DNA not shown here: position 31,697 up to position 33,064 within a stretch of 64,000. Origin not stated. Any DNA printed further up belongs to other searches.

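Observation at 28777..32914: TagF-type phosphotransferase + fused cytidylyltransferase/PLP-fold enzyme + opine-dehydrogenase-like reductase: a self-contained module for an unusual CDP-activated polyol or amino-alcohol phosphate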

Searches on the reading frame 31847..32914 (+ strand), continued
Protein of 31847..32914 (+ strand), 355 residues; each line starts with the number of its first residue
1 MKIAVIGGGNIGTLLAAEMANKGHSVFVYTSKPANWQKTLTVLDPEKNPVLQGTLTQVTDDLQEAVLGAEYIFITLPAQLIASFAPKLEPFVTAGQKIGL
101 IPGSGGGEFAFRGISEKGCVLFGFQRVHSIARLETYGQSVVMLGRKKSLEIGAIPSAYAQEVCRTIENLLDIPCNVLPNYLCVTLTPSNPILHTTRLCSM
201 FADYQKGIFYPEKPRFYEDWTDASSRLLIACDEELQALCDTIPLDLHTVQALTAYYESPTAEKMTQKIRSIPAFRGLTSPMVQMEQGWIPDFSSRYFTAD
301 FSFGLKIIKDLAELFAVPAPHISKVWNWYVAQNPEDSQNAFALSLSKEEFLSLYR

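Call 79: search_protein_families(library=pfam, proteins=[L051:4309-5502:+, L051:10538-11965:+, L051:11952-12335:+, L051:13223-13966:+, L031:4050-5522:+, L031:10074-11147:+, L031:11173-12642:+, L058:6230-7321:-, L058:9897-10745:-, L058:3684-5048:-], max_evalue=0.0001)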
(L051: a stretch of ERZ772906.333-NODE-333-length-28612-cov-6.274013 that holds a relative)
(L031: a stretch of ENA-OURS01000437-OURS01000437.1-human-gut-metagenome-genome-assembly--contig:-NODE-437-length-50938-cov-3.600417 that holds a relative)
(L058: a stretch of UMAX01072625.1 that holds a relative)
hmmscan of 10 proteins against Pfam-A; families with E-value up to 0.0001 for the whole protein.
L051:4309-5502:+ (397 aa): 1 family
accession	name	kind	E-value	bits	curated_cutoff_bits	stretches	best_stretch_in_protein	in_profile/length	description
PF03816.19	LytR_cpsA_psr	-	5.5e-39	134.2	24.6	1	138-282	1-148/150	LytR_cpsA_psr family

L051:10538-11965:+ (475 aa): 7 families
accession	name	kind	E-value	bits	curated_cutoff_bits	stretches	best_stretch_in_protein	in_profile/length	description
PF07992.20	Pyr_redox_2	-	2.5e-31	109.6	26.1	1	6-296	3-276/291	Pyridine nucleotide-disulphide oxidoreductase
PF13738.12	Pyr_redox_3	-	1.4e-13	51.2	30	1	56-294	74-305/305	Pyridine nucleotide-disulphide oxidoreductase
PF13450.12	NAD_binding_8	-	2.2e-07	31.5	21.9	1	8-50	1-42/68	NAD(P)-binding Rossmann-like domain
PF00070.33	Pyr_redox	-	3.1e-07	31.2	22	0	6-46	2-41/82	Pyridine nucleotide-disulphide oxidoreductase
PF00890.30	FAD_binding_2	-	3.6e-06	26.9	20.4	0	6-41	2-36/414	FAD binding domain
PF12831.13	FAD_oxidored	-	4.3e-06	26.7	27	1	7-51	3-46/416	FAD dependent oxidoreductase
PF01266.30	DAO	-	9.1e-06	25.9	27.9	0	6-41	2-37/353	FAD dependent oxidoreductase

L051:11952-12335:+ (127 aa): 1 family
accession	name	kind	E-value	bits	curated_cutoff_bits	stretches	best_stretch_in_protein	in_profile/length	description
PF07892.16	DUF1667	-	1.3e-27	96.1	27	1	36-116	2-82/82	Protein of unknown function (DUF1667)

L051:13223-13966:+ (247 aa): 1 family
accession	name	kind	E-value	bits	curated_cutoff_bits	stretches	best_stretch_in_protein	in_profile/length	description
PF02698.23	DUF218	-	2.6e-27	95.8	27.6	1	76-215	1-132/133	DUF218 domain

L031:4050-5522:+ (490 aa): 3 families
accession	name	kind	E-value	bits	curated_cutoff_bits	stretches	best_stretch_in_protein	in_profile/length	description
PF07195.17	FliD_C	-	4.2e-50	170.8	25.4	1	238-474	1-235/236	Flagellar hook-associated protein 2 C-terminus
PF02465.23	FliD_N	-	4.8e-18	66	24.8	1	25-116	5-96/97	Flagellar hook-associated protein 2 N-terminus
PF07196.18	Flagellin_IN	-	1.9e-05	25.2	22.7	1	145-209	2-54/55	Flagellin hook IN motif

L031:10074-11147:+ (357 aa): 2 families
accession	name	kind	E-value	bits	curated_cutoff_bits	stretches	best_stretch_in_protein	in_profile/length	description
PF00266.25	Aminotran_5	-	1.3e-14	54.4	21.5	1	28-315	38-334/371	Aminotransferase class-V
PF00155.27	Aminotran_1_2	-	9.3e-05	22.2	19.7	0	48-347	61-360/361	Aminotransferase class I and II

L031:11173-12642:+ (489 aa): 0 families

L058:6230-7321:- (363 aa): 1 family
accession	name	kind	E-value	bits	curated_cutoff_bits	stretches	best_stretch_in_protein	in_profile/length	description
PF00535.33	Glycos_transf_2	-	1.2e-12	48.5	23.3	1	49-226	1-165/168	Glycosyl transferase family 2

L058:9897-10745:- (282 aa): 1 family
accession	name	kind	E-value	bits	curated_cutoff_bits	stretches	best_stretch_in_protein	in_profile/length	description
PF02086.21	MethyltransfD12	-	6.3e-17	62.6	22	1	10-244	1-241/253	D12 class N6 adenine-specific DNA methyltransferase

L058:3684-5048:- (454 aa): 1 family
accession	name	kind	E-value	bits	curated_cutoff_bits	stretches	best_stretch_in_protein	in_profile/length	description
PF04464.20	Glyphos_transf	-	4.3e-07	29.6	22.1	1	236-375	158-291/367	CDP-Glycerol:Poly(glycerophosphate) glycerophosphotransferase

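Call 90: search_protein_families(library=ncbifam, proteins=[L013:9115-10173:+, L047:11626-13380:+, L047:10034-11596:+, L047:9094-10020:+, L078:2085-3575:+], max_evalue=0.00001)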
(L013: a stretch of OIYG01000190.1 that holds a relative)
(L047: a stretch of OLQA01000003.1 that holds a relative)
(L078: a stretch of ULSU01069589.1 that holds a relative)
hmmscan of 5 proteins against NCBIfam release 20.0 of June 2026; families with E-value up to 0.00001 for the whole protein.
L013:9115-10173:+ (352 aa): 66 families (the best 25 are shown)
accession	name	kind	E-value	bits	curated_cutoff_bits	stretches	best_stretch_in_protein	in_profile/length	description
TIGR01141.1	hisC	equivalog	2.9e-74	250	276.55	1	17-348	16-348/349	histidinol-phosphate transaminase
NF003496.0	PRK05166.1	equivalog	6.4e-51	173.2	540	1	20-350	35-370/373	histidinol-phosphate transaminase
TIGR01140.1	L_thr_O3P_dcar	equivalog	2.8e-47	161.5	290.55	1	22-346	18-330/331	threonine-phosphate decarboxylase CobD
NF002877.0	PRK03317.1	equivalog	4.3e-47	160.7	409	1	24-350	34-367/374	histidinol-phosphate transaminase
NF006580.0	PRK09105.1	subfamily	6e-41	140.5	444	1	20-349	45-370/375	pyridoxal phosphate-dependent aminotransferase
NF002878.0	PRK03321.1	subfamily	8.5e-39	133.3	374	1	53-350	52-349/352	histidinol-phosphate transaminase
NF002726.0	PRK02610.1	equivalog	2.7e-38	131.9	391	1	22-348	29-367/374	histidinol-phosphate transaminase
NF041364.1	GntC_guanitoxin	equivalog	3.9e-37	128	415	1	69-336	56-342/356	guanitoxin biosynthesis PLP-dependent (S)-gamma-hydroxy-L-arginine cyclodehydratase GntC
NF051461.1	pyoverd_PtaA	equivalog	4.6e-37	127.6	500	1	17-347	30-357/359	pyoverdine biosynthesis transaminase PtaA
NF006014.0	PRK08153.1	equivalog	2.8e-35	121.9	510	1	23-348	35-362/370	pyridoxal phosphate-dependent aminotransferase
NF004870.0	PRK06225.1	equivalog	7.9e-30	103.8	351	1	9-240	15-253/380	pyridoxal phosphate-dependent aminotransferase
NF005305.0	PRK06836.1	equivalog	8.7e-29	100.9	376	1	69-326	94-367/396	pyridoxal phosphate-dependent aminotransferase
NF041091.1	asp_aminotase_Arch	equivalog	4.7e-25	88.2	550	1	68-296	82-316/376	aspartate aminotransferase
NF005744.0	PRK07568.1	subfamily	9.5e-25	87.2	389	1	69-282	84-308/398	pyridoxal phosphate-dependent aminotransferase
NF004770.0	PRK06108.1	subfamily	5.5e-24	84.7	422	1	70-283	93-318/396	pyridoxal phosphate-dependent aminotransferase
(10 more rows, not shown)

L047:11626-13380:+ (584 aa): 14 families
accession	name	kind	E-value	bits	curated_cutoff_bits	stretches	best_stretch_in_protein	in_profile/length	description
NF041256.1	GntI_guanitoxin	equivalog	1.3e-18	67.3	357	1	308-546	10-251/282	guanitoxin biosynthesis pre-guanitoxin N-oxide kinase GntI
NF041313.1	UDPGP_AglF_Halo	equivalog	3e-13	49.8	400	1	69-128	2-61/234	UTP--glucose-1-phosphate uridylyltransferase AglF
TIGR03992.1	Arch_glmU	subfamily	3.2e-13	49.3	292.1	1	69-177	2-114/393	bifunctional sugar-1-phosphate nucleotidylyltransferase/acetyltransferase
NF041135.1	IPPtranDIPPsyn_Thcocales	equivalog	3.7e-13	49.2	580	1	69-208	2-135/419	bifunctional L-myo-inositol-1-phosphate cytidylyltransferase/CDP-L-myo-inositol myo-inositolphosphotransferase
TIGR02721.1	ycfN_thiK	equivalog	6.8e-13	48.3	299.45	1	321-534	3-208/256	thiamine kinase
NF045665.1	NTPtran_DVU1551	equivalog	2.8e-11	43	315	1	70-148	3-75/359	DVU_1551 family NTP transferase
NF045761.1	NAMPUrTaseMurU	equivalog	8e-10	38.9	250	1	70-121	3-54/226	N-acetylmuramate alpha-1-phosphate uridylyltransferase MurU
TIGR01208.1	rmlA_long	equivalog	2.7e-09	36.4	320.25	1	70-162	2-98/353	glucose-1-phosphate thymidylyltransferase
TIGR03310.1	matur_MocA_YgfJ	equivalog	1.3e-07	31.8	186.45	1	69-146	1-74/188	molybdenum cofactor cytidylyltransferase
TIGR01099.1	galU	equivalog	4.7e-07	29.6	326.8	1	68-126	2-60/261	UTP--glucose-1-phosphate uridylyltransferase GalU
NF045697.1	MurNAcPUrMurU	equivalog_domain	5e-07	29.4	370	1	71-120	1-50/229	N-acetylmuramate alpha-1-phosphate uridylyltransferase MurU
NF010934.1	PRK14354.1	equivalog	2e-06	26.6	450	1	69-127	1-56/447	bifunctional UDP-N-acetylglucosamine diphosphorylase/glucosamine-1-phosphate N-acetyltransferase GlmU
NF033068.1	APH_3p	equivalog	2.8e-06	27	205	1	453-541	159-249/255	APH(3') family aminoglycoside O-phosphotransferase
NF001457.0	PRK00317.1-3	equivalog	6.2e-06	25.8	164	0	69-169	3-97/200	molybdenum cofactor guanylyltransferase MobA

L047:10034-11596:+ (520 aa): 13 families
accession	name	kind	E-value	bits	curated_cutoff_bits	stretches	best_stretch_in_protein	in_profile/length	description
TIGR01224.1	hutI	equivalog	1.3e-10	40.7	298.15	0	395-482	273-361/377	imidazolonepropionase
NF006549.0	PRK09045.1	equivalog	2.1e-10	39.8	540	1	424-473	330-379/444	TRZ/ATZ family hydrolase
NF051886.1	XaaProDiPepCaul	equivalog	3.7e-10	39.4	500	0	287-478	196-379/398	Xaa-Pro dipeptidase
NF006056.0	PRK08204.1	subfamily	1.1e-09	37.6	391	0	20-63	27-67/449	hypothetical protein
NF005540.0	PRK07203.1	equivalog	2.3e-09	36.4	444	1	7-81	8-84/444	putative aminohydrolase SsnA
NF005557.0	PRK07228.1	equivalog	8.7e-08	31.3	522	0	397-477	291-379/445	5'-deoxyadenosine deaminase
NF006055.0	PRK08203.1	equivalog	1.2e-07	30.7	532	0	8-65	14-73/455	8-oxoguanine deaminase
NF004701.0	PRK06038.1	equivalog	1.9e-07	30.1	609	0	7-64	12-67/432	N-ethylammeline chlorohydrolase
NF006269.1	PRK08418.1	equivalog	2.1e-06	26.7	320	0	22-73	26-76/408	aminofutalosine deaminase family hydrolase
NF004995.0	PRK06380.1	subfamily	2.5e-06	26.7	567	0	8-64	10-64/418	metal-dependent hydrolase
TIGR03314.1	Se_ssnA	subfamily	3.6e-06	26.1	455.5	0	24-79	26-81/441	putative selenium metabolism protein SsnA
TIGR02967.1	guan_deamin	equivalog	5.5e-06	25.6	375.4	0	22-67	11-58/401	guanine deaminase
NF012037.0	PRK15493.1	equivalog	7.3e-06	25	779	0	6-63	8-68/435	bifunctional S-methyl-5'-thioadenosine deaminase/S-adenosylhomocysteine deaminase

L047:9094-10020:+ (308 aa): 11 families
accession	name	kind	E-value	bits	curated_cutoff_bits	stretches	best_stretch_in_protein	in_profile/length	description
TIGR03992.1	Arch_glmU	subfamily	4.1e-13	49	292.1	1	77-200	2-128/393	bifunctional sugar-1-phosphate nucleotidylyltransferase/acetyltransferase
NF045761.1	NAMPUrTaseMurU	equivalog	9.1e-13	48.6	250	1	77-139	2-64/226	N-acetylmuramate alpha-1-phosphate uridylyltransferase MurU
NF041313.1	UDPGP_AglF_Halo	equivalog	5.2e-11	42.4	400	1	77-134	2-59/234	UTP--glucose-1-phosphate uridylyltransferase AglF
NF041135.1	IPPtranDIPPsyn_Thcocales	equivalog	2.2e-10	40.1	580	1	77-175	2-97/419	bifunctional L-myo-inositol-1-phosphate cytidylyltransferase/CDP-L-myo-inositol myo-inositolphosphotransferase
NF045697.1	MurNAcPUrMurU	equivalog_domain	6.1e-09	35.6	370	1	80-140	2-62/229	N-acetylmuramate alpha-1-phosphate uridylyltransferase MurU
NF045665.1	NTPtran_DVU1551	equivalog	3.8e-08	32.8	315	1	78-156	3-75/359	DVU_1551 family NTP transferase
TIGR01208.1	rmlA_long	equivalog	1.5e-07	30.7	320.25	1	77-139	1-64/353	glucose-1-phosphate thymidylyltransferase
TIGR01099.1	galU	equivalog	3.8e-07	29.9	326.8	1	75-134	1-60/261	UTP--glucose-1-phosphate uridylyltransferase GalU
NF041173.1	Sug_nt_acttase_Thmprot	equivalog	4.6e-06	25.8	600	1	77-198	2-125/405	bifunctional sugar-1-phosphate nucleotidylyltransferase/acetyltransferase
NF052502.1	man1P_GTase_Rv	exception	8.7e-06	24.8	440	0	78-137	3-62/352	mannose-1-phosphate guanylyltransferase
TIGR02623.1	G1P_cyt_trans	equivalog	9.7e-06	25.2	300.25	0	77-143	2-68/255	glucose-1-phosphate cytidylyltransferase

L078:2085-3575:+ (496 aa): 10 families
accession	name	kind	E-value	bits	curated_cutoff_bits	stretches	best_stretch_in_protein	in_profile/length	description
TIGR00909.1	2A0306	subfamily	9.2e-46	156.6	556.8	1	11-438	1-429/429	amino acid transporter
NF053761.1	BrChAATpBcaP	equivalog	7.4e-30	104.4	690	1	5-442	14-455/460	branched-chain amino acid transporter BcaP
TIGR00906.1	2A0303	subfamily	1.5e-21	76.5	681.7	2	6-161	24-192/602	cationic amino acid transport permease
NF008466.1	PRK11357.1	equivalog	5.2e-21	75.1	800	1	10-434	5-423/446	fructoselysine/psicoselysine transporter FrlA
TIGR00908.1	2A0305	equivalog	1.9e-19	69.9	381.75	1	47-438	38-429/442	ethanolamine permease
NF008245.0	PRK11021.1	equivalog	5.1e-17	62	284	1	10-422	3-398/419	L-methionine/branched-chain amino acid transporter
TIGR00911.1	2A0308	subfamily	2.2e-16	59.4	701.8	1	8-433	41-465/505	L-type amino acid transporter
NF047867.1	AA_transp_ThrP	exception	7.1e-09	35.1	850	1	7-413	4-418/461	bifunctional threonine/serine APC transporter ThrP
NF008016.0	PRK10746.1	equivalog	1.5e-07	30.9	799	1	8-413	5-418/461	amino acid permease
NF007876.0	PRK10580.1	equivalog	3.7e-06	26.1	736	0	8-441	4-448/457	proline-specific permease ProY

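Call 93: predict_structure(alignment_id=A3)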
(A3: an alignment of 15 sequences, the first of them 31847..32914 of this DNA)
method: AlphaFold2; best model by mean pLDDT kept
length: 355 residues; sequences in the alignment: 15
mean_pLDDT: 94.0   pTM: 0.89
mean pLDDT of the five models: 94.0, 93.9, 92.0, 91.3, 91.0
residues with pLDDT >= 90: 299; 70-90: 56; 50-70: 0; < 50: 0
segments of 3 or more residues with pLDDT < 50: none
pLDDT, mean of each block of 10 residues (from residue 1): 96 97 98 97 96 98 97 93 94 97 85 92 94 95 94 95 97 96 89 96 92 94 98 98 95 94 97 88 96 90 93 97 97 85 86 85
secondary structure, 60 per line:
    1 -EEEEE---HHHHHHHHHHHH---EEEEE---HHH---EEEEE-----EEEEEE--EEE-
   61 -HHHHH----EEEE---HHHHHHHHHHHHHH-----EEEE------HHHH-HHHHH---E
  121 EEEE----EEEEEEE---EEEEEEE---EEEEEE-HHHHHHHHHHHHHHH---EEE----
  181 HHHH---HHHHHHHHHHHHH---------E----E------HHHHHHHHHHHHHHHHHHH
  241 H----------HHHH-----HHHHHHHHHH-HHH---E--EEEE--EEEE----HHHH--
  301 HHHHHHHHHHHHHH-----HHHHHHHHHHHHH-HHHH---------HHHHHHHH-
elements in order: E2-6 H10-21 E25-29 E39-43 E49-54 E57-59 H62-66 E71-74 H78-91 E97-100 H107-110 H112-116 E120-124 E129-135 E139-145 E149-154 H156-170 E174-176 H181-184 H188-200 H222-241 H252-255 H261-270 E281-284 E287-290 H295-298 H301-314 H320-332 H334-337 H347-354

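Call 95: fold_search(model_id=the predicted structure, library=pdb)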
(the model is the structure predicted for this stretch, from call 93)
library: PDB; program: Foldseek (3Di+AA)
matches with E <= 10: 1507; with E <= 0.001: 545
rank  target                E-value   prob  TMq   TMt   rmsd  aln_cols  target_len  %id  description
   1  3c7a                  2.2e-28  1.00  0.79  0.70   3.8       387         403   22  A structural basis for substrate and stereo selectivity in octopine dehydrogenase (ODH-NADH) (released 2008-07-22)
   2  3iqd                  2.7e-28  1.00  0.82  0.73   3.2       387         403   22  Structure of Octopine-dehydrogenase in complex with NADH and Agmatine (released 2010-08-25)
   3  3c7d                  1.6e-27  1.00  0.82  0.75   3.1       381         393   22  A structural basis for substrate and stereo selectivity in octopine dehydrogenase (ODH-NADH-Pyruvate) (released 2008-07-22)
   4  1bg6                  4.0e-24  1.00  0.85  0.86   2.9       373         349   23  CRYSTAL STRUCTURE OF THE N-(1-D-CARBOXYLETHYL)-L-NORVALINE DEHYDROGENASE FROM ARTHROBACTER SP. STRAIN 1C (released 1999-01-13)
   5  6gmz_A                3.7e-16  1.00  0.71  0.60   6.1       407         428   14  Staphylopine dehydrogenase in complex with Histidine tag and citrate (released 2019-04-10)
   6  6c4t                  9.3e-16  1.00  0.70  0.60   6.8       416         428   15  Staphylopine dehydrogenase (SaODH) - NADP+ bound (released 2018-04-11)
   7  6c4r                  9.9e-16  1.00  0.69  0.59   7.6       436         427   14  Staphylopine dehydrogenase (SaODH) - Apo (released 2018-04-11)
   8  6c4l                  1.1e-14  1.00  0.68  0.58   5.8       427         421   12  Yersinopine dehydrogenase (YpODH) - Apo (released 2018-04-11)
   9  6c4m                  1.2e-14  1.00  0.67  0.58   6.3       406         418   11  Yersinopine dehydrogenase (YpODH) - NADP+ bound (released 2018-04-11)
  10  6pbn_B                1.9e-14  1.00  0.65  0.56   7.1       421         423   12  Pseudopaline Dehydrogenase with (R)-Pseudopaline Soaked 1 hour (released 2019-10-30)
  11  6c4n_A                2.3e-14  1.00  0.67  0.57   7.1       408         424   12  Pseudopaline dehydrogenase (PaODH) - NADP+ bound (released 2018-04-11)
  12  6pbm_B                3.3e-14  1.00  0.64  0.55   8.4       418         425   14  Pseudopaline Dehydrogenase with NADP+ bound (released 2019-10-30)
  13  3hwr_A                4.7e-14  1.00  0.66  0.76   4.6       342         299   14  Crystal structure of PanE/ApbA family ketopantoate reductase (YP_299159.1) from Ralstonia eutropha JMP134 at 2.15 A re (released 2009-06-30)
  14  6pbm_A                5.6e-14  1.00  0.67  0.57   7.0       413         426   12  Pseudopaline Dehydrogenase with NADP+ bound (released 2019-10-30)
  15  3hwr_B                1.5e-13  1.00  0.60  0.70   6.1       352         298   13  Crystal structure of PanE/ApbA family ketopantoate reductase (YP_299159.1) from Ralstonia eutropha JMP134 at 2.15 A re (released 2009-06-30)
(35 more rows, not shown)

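Call 97: find_encoding_contigs(protein=P0363, flank=7000, max_places=1)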
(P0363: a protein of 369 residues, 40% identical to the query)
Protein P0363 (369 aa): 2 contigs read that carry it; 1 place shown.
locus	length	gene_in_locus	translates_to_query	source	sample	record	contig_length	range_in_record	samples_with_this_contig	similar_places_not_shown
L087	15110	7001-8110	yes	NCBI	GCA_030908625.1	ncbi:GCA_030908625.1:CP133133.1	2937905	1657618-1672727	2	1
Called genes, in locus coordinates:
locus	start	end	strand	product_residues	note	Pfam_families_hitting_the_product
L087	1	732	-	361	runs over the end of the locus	PF03977:OAD_beta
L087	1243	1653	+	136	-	-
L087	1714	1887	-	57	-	PF07561:DUF1540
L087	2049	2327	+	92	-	PF10719:ComFB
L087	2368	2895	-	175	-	PF03551:PadR, PF10400:Vir_act_alpha_C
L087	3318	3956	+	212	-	-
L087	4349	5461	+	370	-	PF02350:Epimerase_2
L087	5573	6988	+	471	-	PF01943:Polysacc_synt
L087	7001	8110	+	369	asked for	PF01210:NAD_Gly3P_dh_N, PF02558:ApbA, PF03807:F420_oxidored (weak), PF02317:Octopine_DH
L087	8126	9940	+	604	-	PF00483:NTP_transferase, PF12804:NTP_transf_3, PF00155:Aminotran_1_2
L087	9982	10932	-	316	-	PF13490:zf-HC2 (weak)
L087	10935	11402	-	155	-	PF04542:Sigma70_r2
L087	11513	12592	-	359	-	PF05050:Methyltransf_21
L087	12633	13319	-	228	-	PF00702:Hydrolase, PF13419:HAD_2, PF13242:Hydrolase_like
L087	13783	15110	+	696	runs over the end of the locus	PF03030:H_PPase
